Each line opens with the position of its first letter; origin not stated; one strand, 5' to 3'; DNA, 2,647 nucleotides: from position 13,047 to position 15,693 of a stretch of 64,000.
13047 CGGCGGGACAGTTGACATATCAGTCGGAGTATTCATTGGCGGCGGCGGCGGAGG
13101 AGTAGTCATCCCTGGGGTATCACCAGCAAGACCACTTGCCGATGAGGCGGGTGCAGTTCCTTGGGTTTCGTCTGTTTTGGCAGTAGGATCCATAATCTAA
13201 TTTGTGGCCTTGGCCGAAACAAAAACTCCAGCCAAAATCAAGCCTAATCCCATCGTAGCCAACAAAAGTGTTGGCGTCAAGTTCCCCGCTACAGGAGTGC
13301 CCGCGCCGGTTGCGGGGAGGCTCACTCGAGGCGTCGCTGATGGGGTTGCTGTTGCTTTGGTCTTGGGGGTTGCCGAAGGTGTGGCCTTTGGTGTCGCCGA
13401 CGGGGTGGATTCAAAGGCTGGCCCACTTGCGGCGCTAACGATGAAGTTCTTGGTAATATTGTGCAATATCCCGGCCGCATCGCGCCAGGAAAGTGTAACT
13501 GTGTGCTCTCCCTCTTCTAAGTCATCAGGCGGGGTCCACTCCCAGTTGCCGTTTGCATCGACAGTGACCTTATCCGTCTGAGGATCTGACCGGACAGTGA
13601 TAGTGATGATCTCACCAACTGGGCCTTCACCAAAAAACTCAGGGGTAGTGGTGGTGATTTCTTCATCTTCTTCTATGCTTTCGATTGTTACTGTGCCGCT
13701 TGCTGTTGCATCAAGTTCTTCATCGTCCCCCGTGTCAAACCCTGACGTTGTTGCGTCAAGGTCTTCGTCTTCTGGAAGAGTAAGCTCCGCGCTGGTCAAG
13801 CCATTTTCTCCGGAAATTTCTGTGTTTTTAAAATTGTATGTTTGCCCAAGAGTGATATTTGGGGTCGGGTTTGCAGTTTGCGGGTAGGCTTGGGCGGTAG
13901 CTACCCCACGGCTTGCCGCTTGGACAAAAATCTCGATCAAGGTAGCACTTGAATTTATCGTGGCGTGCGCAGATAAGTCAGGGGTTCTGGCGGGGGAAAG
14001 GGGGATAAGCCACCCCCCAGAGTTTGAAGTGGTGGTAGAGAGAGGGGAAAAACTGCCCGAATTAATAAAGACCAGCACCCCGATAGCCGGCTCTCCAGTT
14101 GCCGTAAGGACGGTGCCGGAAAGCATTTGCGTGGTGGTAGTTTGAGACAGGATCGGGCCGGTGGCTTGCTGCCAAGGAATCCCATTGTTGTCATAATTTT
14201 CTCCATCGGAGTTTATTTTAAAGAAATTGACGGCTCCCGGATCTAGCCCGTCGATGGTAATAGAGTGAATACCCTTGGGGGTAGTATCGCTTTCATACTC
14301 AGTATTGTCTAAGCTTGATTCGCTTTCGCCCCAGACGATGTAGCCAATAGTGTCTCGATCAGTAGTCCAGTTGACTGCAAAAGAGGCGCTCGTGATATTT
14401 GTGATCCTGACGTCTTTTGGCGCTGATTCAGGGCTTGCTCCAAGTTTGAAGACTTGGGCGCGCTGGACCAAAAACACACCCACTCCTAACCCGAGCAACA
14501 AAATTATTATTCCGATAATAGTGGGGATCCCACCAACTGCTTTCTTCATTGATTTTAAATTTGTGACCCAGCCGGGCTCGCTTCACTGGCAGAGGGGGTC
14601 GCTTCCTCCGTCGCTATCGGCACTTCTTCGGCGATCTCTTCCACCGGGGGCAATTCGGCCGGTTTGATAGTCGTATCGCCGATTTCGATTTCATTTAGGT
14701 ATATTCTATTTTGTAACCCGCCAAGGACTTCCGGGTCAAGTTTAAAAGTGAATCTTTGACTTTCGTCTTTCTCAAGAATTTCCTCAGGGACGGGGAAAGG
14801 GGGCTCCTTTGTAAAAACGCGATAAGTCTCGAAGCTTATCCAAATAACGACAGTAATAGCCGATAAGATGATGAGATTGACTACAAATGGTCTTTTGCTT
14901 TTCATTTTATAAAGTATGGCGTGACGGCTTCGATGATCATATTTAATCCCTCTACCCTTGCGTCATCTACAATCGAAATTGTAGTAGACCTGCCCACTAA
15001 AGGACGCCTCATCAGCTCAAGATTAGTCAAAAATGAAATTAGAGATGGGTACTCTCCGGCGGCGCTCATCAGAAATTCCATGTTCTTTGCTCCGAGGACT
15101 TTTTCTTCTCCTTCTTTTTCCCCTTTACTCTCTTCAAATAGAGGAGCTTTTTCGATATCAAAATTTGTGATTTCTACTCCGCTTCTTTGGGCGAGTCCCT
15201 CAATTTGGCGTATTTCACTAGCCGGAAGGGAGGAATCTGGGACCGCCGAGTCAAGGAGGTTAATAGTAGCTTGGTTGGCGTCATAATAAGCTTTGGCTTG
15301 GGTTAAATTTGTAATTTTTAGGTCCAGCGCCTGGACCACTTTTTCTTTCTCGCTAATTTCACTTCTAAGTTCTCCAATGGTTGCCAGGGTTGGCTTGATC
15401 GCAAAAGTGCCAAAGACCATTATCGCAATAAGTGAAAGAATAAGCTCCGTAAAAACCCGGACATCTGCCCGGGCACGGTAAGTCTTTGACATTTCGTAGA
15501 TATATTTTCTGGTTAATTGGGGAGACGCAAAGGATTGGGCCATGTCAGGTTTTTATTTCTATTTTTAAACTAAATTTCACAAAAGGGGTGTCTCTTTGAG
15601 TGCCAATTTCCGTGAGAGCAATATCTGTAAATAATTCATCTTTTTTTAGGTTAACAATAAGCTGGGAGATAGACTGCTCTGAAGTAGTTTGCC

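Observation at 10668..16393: rpsT-pilN-pilO operon extended by an LPXTG protein and two cysteine-rich surface proteins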

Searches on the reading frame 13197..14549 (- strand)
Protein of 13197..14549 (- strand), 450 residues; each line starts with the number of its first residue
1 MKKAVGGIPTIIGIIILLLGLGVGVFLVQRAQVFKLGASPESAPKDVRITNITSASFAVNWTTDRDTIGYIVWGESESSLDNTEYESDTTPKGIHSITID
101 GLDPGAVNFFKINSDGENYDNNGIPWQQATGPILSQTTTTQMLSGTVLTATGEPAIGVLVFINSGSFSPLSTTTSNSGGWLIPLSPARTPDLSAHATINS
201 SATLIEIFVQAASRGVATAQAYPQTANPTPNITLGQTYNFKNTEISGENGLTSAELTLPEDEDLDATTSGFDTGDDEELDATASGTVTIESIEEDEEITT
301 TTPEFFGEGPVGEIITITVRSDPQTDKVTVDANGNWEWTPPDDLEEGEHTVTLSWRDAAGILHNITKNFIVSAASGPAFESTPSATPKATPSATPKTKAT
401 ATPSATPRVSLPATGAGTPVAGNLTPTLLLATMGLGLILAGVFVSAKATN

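Call 3: search_protein_families(library=pfam, proteins=[window:13197-14549:-], max_evalue=1)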
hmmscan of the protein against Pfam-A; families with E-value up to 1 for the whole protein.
window:13197-14549:- (450 aa): 8 families
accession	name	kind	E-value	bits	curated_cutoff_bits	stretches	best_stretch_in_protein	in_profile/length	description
PF19077.6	Big_13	-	3.9e-11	43.8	27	1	293-362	19-90/102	Bacterial Ig-like domain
PF13620.12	CarboxypepD_reg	-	1e-06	29.4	32.3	1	143-212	2-72/82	Carboxypeptidase regulatory-like domain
PF00041.27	fn3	-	1.8e-05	25.3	25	1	42-113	1-67/84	Fibronectin type III domain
PF16656.11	Pur_ac_phosph_N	-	9e-05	23.4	30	1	48-117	5-83/93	Purple acid Phosphatase, N-terminal domain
PF17936.7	Big_6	-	0.00044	20.9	27.6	1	297-360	9-71/83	Bacterial Ig domain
PF17963.7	Big_9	-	0.0019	19.5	23.6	1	289-360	11-79/89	Bacterial Ig domain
PF19779.4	DUF6264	-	0.097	13.3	31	1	336-436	12-85/183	Family of unknown function (DUF6264)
PF08308.17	PEGA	-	0.15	12.5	20.8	1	315-354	2-42/71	PEGA domain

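Call 4: search_protein_families(library=ncbifam, proteins=[window:13197-14549:-], max_evalue=1)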
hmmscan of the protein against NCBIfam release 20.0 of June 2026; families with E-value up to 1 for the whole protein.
window:13197-14549:- (450 aa): 2 families
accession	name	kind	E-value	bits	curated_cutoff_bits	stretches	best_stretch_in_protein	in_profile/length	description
NF033510.3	Ca_tandemer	repeat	1.7e-10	41.2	50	1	280-360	7-93/96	Ca2+-stabilized repeat-containing adhesin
NF040520.1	Ig_like_BLP2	equivalog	1.4e-05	23.5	750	1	289-371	526-607/730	Ig-like repeat protein Blp2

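Call 64: search_solved_structures(query=A7, max_evalue=1)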
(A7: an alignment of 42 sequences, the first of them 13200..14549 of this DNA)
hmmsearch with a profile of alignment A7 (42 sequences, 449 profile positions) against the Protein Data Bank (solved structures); distinct sequences matched with E-value up to 1: 41.
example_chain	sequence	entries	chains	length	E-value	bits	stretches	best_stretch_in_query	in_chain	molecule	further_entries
2yn3_A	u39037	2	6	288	1.5e-07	33.9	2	290-358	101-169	PUTATIVE INNER MEMBRANE PROTEIN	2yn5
9ot8_A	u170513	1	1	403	2.1e-06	30.1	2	41-130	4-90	FN3con-9 - FN3con-41 fusion,Galectin-3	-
3teu_A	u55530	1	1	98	7.7e-06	28.3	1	42-124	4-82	Fibcon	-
5j7k_A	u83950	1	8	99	8.7e-06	28.1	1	43-123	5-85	FN3con-a-lys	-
5e53_A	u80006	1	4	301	0.00022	23.5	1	32-112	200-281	Contactin-1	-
4lxo_A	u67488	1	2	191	0.00028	23.2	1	42-111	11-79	Fibronectin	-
9p6s_C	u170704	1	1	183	0.0004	22.7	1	42-111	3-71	Fibronectin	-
7e72_E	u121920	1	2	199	0.00049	22.4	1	42-115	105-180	Angiopoietin-1 receptor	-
1fnf_A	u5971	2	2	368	0.00068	21.9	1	42-111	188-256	FIBRONECTIN | Isoform 1 of Fibronectin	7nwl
5utk_A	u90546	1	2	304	0.00069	21.9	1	42-116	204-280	Angiopoietin-1 receptor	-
6hwr_D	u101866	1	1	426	0.00082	21.6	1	41-112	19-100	Fe(3+)-Zn(2+) purple acid phosphatase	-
2qfp_A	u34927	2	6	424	0.00082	21.6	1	41-112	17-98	Purple acid phosphatase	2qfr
4dhl_A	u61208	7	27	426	0.00082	21.6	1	41-112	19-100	Purple acid phosphatase | Fe(3+)-Zn(2+) purple acid phosphatase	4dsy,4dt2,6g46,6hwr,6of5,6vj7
8brn_A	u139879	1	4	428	0.00083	21.6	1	41-112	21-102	Fe(3+)-Zn(2+) purple acid phosphatase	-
1kbp_A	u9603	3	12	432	0.00085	21.6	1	41-112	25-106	PURPLE ACID PHOSPHATASE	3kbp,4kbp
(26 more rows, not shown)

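Call 68: find_related_loci(query=A8, collection=metagenome_contigs, flank=8000)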
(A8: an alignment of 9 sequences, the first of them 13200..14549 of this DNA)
Query A8 (450 aa) in metagenome_contigs; peptide patterns used: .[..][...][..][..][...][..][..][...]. (x = any residue, [..] = any of these).
332 stretches matched a pattern; 101 encode a relative of the query (tblastn E <= 1e-3); the best 80 are kept; 80 distinct loci.
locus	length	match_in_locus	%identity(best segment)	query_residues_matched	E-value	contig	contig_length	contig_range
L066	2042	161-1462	51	1-439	5e-151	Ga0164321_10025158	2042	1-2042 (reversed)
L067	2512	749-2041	52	1-438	8e-143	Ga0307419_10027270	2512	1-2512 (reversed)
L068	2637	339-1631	52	1-438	2e-142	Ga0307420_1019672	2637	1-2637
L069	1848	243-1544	53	1-438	4e-142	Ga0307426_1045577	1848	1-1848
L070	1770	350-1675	49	1-444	3e-139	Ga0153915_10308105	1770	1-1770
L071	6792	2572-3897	50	1-439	1e-125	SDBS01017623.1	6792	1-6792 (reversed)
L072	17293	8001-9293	48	1-444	9e-126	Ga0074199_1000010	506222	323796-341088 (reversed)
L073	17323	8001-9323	48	1-448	1e-124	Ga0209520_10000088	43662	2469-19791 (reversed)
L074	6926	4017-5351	48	1-447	3e-124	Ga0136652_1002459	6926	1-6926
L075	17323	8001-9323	48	1-448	5e-124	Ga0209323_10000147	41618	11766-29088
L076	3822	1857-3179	51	1-439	4e-126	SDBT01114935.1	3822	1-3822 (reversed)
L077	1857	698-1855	51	1-393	2e-132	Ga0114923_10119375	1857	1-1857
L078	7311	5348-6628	49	8-448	9e-122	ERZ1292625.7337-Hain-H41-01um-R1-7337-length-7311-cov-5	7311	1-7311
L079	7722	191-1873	47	8-448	4e-121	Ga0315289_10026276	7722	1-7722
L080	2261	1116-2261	51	5-395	2e-127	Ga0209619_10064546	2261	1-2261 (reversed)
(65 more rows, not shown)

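Call 79: predict_structure(protein=window:13200-14549:-)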
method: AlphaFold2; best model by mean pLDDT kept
length: 450 residues; sequences in the alignment: 1
mean_pLDDT: 35.8   pTM: 0.21
mean pLDDT of the five models: 35.8, 31.1, 31.0, 30.4, 30.3
residues with pLDDT >= 90: 0; 70-90: 27; 50-70: 27; < 50: 396
segments of 3 or more residues with pLDDT < 50: 33-424
pLDDT, mean of each block of 10 residues (from residue 1): 62 81 74 44 29 29 29 32 30 29 32 36 34 25 28 31 27 28 30 28 28 26 25 25 26 26 33 36 28 27 30 37 38 39 45 42 34 25 29 33 32 32 49 69 55
secondary structure, 60 per line:
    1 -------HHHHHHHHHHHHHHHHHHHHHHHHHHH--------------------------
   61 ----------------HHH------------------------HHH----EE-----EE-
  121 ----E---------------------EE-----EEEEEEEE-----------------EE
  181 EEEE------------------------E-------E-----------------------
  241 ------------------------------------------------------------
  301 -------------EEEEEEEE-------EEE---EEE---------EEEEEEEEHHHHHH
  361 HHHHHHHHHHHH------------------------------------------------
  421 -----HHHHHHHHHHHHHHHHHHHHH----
elements in order: H8-34 E154-161 E179-184 E314-321 E329-331 E335-337 E347-354 H355-372 H426-446

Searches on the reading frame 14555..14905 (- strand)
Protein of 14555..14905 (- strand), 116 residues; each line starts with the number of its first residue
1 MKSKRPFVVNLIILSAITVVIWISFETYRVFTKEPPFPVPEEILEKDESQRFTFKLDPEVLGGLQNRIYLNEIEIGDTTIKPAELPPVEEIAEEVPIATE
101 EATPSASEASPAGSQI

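Call 3: search_protein_families(library=pfam, proteins=[window:14555-14905:-], max_evalue=1)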
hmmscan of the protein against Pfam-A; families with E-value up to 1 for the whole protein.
window:14555-14905:- (116 aa): 1 family
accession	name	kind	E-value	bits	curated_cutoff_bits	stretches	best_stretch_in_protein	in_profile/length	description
PF02120.21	Flg_hook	-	0.28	11.5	29.8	1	45-71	8-34/85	Flagellar hook-length control protein FliK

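Call 4: search_protein_families(library=ncbifam, proteins=[window:14555-14905:-], max_evalue=1)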
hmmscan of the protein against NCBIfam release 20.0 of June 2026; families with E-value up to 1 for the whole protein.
window:14555-14905:- (116 aa): 0 families

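Call 65: search_solved_structures(query=A4, max_evalue=10)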
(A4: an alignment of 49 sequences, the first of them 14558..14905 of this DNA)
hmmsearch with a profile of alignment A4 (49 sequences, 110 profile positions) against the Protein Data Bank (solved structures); distinct sequences matched with E-value up to 10: 7.
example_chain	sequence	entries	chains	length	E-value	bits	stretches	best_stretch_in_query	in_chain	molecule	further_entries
4bne_A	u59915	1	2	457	0.23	14.8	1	28-94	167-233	PROTEIN KINASE C AND CASEIN KINASE SUBSTRATE IN NEURONS PROTEIN 2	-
1xme_C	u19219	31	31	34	0.65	13.4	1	3-32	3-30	Cytochrome c oxidase polypeptide IIA | Cytochrome c oxidase polypeptide 2A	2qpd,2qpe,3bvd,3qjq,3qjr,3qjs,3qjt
7vd5_I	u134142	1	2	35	0.8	13.1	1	10-39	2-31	Photosystem II reaction center protein I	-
6jlu_I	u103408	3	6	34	0.88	13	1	10-38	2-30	PsbI | Photosystem II reaction center protein I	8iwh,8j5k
6j3y_I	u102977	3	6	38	0.95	12.9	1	10-39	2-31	Photosystem II reaction center protein I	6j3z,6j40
1ehk_C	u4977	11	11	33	1.1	12.7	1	9-32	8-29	BA3-TYPE CYTOCHROME-C OXIDASE | Cytochrome c oxidase polypeptide 2A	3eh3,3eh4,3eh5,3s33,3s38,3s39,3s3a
9h90_f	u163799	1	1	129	1.5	12.2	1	49-108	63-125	30S ribosomal protein S6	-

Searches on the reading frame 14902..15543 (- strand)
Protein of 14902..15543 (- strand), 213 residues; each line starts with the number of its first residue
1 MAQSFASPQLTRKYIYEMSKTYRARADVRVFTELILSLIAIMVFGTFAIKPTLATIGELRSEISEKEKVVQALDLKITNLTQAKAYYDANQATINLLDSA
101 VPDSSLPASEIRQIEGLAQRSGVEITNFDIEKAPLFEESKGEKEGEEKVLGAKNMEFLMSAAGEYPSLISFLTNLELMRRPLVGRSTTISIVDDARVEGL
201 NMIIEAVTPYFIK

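Call 3: search_protein_families(library=pfam, proteins=[window:14902-15543:-], max_evalue=1)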
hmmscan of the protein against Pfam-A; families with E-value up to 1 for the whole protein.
window:14902-15543:- (213 aa): 5 families
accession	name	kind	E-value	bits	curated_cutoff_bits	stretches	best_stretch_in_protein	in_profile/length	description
PF21403.4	OTU1_UBXL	-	0.016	16.2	22.7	0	54-76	20-41/49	OTU1, UBXL domain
PF04977.20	DivIC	-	0.021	15.1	28.9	1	38-83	1-46/80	Septum formation initiator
PF08783.17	DWNN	-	0.029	15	26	1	52-91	19-60/74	DWNN domain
PF04350.18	PilO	-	0.054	14.1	22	1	62-132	7-77/145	Pilus assembly protein, PilO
PF16888.10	YwqH-like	-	0.1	13.3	33.7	1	56-95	5-44/123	YwqH-like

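Call 4: search_protein_families(library=ncbifam, proteins=[window:14902-15543:-], max_evalue=1)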
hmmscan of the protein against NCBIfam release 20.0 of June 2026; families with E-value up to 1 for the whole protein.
window:14902-15543:- (213 aa): 0 families

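Call 32: search_solved_structures(query=A3, max_evalue=10)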
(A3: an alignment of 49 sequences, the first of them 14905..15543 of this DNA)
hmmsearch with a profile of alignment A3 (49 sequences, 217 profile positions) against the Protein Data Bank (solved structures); distinct sequences matched with E-value up to 10: 8.
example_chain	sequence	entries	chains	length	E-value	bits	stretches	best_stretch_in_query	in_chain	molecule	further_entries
3jc8_Oa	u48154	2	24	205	2.3e-08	36.9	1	78-204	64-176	PilO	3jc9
5uvr_A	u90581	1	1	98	0.0022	20.6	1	148-213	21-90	PilO protein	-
2rjz_A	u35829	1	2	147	0.0056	19.3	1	148-213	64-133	PilO protein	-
3zvk_A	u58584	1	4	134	0.11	15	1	105-173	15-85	TOXIN OF TOXIN-ANTITOXIN SYSTEM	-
7xfr_B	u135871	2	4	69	0.2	14.2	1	57-105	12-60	Autophagy-related protein 16-1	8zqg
7a4y_D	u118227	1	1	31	0.56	12.7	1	58-82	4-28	Coiled-coil P6 peptide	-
8p4y_A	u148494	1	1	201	0.66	12.5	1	60-123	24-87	Protein origami triangle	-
9e5c_1c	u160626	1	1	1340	2.9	10.4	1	56-156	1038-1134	CMF5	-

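Call 33: search_protein_families(library=pfam, alignment_id=A3, max_evalue=0.1)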
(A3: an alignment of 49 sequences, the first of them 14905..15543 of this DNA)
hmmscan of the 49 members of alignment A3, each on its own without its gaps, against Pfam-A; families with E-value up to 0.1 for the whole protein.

A. member 1, window:14905-15543:- (213 aa): 4 families
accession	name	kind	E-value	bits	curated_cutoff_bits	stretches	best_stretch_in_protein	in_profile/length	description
PF21403.4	OTU1_UBXL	-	0.016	16.2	22.7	0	54-76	20-41/49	OTU1, UBXL domain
PF04977.20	DivIC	-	0.021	15.1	28.9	1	38-83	1-46/80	Septum formation initiator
PF08783.17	DWNN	-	0.029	15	26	1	52-91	19-60/74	DWNN domain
PF04350.18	PilO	-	0.054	14.1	22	0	62-132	7-77/145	Pilus assembly protein, PilO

B. families by the number of members that match (of 49 scanned): 45 families (the first 25 are shown)
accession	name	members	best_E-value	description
PF04350.18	PilO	41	6.1e-13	Pilus assembly protein, PilO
PF04977.20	DivIC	28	1.1e-05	Septum formation initiator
PF10741.14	T2SSM_b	24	0.00011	Type II secretion system (T2SS), protein M subtype b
PF03631.20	Virul_fac_BrkB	5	0.0063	Virulence factor BrkB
PF14389.11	Lzipper-MIP1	4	0.00061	Leucine-zipper of ternary complex factor MIP1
PF24301.1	FraC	3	0.013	Filament integrity protein FraC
PF24615.2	Spectrin_Anc-1_2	2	0.01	Nuclear anchorage protein 1, spectrin repeat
PF11328.14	DUF3130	2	0.019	Protein of unknown function (DUF3130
PF06103.16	DUF948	2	0.022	Bacterial protein of unknown function (DUF948)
PF10805.13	DUF2730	2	0.071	Protein of unknown function (DUF2730)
PF11083.13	Relaxase_C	1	0.00025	C-terminal helical hairpin domain from relaxase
PF21403.4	OTU1_UBXL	1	0.016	OTU1, UBXL domain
PF22699.1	GMIP-like_FCH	1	0.016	GEM-interacting protein-like, FCH domain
PF01166.23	TSC22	1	0.016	TSC-22/dip/bun family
PF00701.28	DHDPS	1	0.019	Dihydrodipicolinate synthetase family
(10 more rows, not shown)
